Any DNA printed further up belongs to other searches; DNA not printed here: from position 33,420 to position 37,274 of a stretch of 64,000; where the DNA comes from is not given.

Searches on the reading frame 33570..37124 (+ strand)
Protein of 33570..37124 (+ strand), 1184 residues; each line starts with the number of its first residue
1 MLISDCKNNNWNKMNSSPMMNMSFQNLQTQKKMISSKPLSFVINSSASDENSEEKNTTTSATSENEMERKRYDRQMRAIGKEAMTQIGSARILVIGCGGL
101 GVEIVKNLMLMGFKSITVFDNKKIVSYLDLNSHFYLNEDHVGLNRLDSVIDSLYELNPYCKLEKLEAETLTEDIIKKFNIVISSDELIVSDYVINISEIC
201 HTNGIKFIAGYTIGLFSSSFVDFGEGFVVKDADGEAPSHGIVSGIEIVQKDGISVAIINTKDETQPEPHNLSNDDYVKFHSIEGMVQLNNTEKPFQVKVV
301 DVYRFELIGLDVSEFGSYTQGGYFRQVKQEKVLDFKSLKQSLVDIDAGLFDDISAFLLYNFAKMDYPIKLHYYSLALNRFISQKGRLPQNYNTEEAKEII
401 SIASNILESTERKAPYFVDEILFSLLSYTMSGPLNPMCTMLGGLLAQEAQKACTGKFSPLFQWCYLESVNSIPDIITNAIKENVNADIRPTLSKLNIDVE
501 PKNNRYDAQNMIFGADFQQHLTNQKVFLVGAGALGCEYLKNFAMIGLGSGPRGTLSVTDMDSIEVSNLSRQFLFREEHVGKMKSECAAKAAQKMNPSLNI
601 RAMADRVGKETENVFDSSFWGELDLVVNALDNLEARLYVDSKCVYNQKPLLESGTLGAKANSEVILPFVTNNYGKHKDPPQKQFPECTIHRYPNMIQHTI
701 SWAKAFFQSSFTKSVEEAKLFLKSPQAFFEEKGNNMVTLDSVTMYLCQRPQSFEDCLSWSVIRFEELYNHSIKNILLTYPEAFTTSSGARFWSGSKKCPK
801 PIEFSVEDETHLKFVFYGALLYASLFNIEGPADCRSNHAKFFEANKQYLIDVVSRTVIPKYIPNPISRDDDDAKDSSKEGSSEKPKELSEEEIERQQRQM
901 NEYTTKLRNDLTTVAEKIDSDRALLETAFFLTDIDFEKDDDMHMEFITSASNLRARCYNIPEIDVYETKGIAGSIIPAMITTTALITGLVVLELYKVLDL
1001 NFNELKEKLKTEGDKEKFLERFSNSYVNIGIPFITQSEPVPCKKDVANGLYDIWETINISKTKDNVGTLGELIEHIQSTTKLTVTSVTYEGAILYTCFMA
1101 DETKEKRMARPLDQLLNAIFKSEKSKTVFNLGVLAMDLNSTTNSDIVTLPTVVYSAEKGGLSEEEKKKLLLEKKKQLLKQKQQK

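Call 65: search_protein_families(library=pfam, proteins=[window:33570-37124:+], max_evalue=0.0001)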
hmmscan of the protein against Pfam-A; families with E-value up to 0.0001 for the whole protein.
window:33570-37124:+ (1184 aa): 6 families
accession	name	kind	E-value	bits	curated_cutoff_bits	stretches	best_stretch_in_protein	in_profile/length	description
PF00899.27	ThiF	-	1.2e-83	280.4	28.1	2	506-1007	1-212/238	ThiF family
PF10585.14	UBA_E1_SCCH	-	6.8e-64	216.6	21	1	693-969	1-254/254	Ubiquitin-activating enzyme, SCCH domain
PF16190.11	E1_FCCH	-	3.3e-19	69.1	29.5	1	257-328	5-70/70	Ubiquitin-activating enzyme E1 FCCH domain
PF16191.10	E1_4HB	-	3.1e-16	59.6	25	1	330-406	2-69/70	Ubiquitin-activating enzyme E1 four-helix bundle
PF09358.15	E1_UFD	-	4.8e-10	40.4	25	1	1054-1139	1-84/93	Ubiquitin fold domain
PF01488.26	Shikimate_DH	-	5.2e-05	23.8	24.3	0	81-134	4-56/138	Shikimate / quinate 5-dehydrogenase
